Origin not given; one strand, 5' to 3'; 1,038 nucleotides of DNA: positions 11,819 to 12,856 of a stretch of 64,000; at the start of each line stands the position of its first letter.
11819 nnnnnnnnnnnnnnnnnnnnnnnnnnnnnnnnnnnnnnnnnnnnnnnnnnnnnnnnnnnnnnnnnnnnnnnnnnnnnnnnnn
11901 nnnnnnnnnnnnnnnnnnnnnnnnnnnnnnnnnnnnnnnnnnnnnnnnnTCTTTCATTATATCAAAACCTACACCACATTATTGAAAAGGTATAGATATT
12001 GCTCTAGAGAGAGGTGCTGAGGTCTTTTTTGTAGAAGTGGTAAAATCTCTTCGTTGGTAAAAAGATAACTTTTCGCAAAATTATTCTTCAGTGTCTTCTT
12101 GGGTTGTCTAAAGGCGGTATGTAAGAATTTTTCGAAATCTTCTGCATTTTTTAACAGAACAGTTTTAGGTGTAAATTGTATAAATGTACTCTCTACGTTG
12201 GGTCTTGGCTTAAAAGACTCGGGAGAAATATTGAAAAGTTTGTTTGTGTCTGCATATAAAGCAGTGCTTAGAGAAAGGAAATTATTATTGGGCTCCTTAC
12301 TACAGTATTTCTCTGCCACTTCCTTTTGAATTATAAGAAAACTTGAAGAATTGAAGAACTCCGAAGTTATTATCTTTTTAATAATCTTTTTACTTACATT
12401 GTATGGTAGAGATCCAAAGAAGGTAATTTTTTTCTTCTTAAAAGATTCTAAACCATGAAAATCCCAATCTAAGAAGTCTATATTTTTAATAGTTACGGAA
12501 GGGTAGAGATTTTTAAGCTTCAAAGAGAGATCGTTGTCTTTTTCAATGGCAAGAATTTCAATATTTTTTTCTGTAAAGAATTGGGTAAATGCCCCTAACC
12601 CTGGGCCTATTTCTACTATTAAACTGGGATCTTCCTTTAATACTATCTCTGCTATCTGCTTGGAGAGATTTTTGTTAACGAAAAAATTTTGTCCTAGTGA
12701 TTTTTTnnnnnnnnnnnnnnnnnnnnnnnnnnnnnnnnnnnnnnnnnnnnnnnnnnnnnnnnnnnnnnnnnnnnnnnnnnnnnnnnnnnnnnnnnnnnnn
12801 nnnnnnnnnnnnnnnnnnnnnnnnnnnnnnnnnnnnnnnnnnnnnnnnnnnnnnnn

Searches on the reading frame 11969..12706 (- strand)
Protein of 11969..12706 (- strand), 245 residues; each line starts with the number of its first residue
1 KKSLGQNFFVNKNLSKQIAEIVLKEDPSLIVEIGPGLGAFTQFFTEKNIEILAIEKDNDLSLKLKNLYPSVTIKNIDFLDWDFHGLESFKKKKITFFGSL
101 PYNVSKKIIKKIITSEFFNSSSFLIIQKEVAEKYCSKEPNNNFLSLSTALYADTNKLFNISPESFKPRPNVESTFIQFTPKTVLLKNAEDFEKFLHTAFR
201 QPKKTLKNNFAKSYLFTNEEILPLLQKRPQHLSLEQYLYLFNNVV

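Call 85: search_protein_families(library=pfam, proteins=[window:11969-12706:-], max_evalue=0.0001)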
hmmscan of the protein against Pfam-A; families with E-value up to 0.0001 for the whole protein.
window:11969-12706:- (245 aa): 1 family
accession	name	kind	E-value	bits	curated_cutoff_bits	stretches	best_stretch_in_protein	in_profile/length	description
PF00398.26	RrnaAD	-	1.1e-38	133.3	24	1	1-214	5-227/263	Ribosomal RNA adenine dimethylase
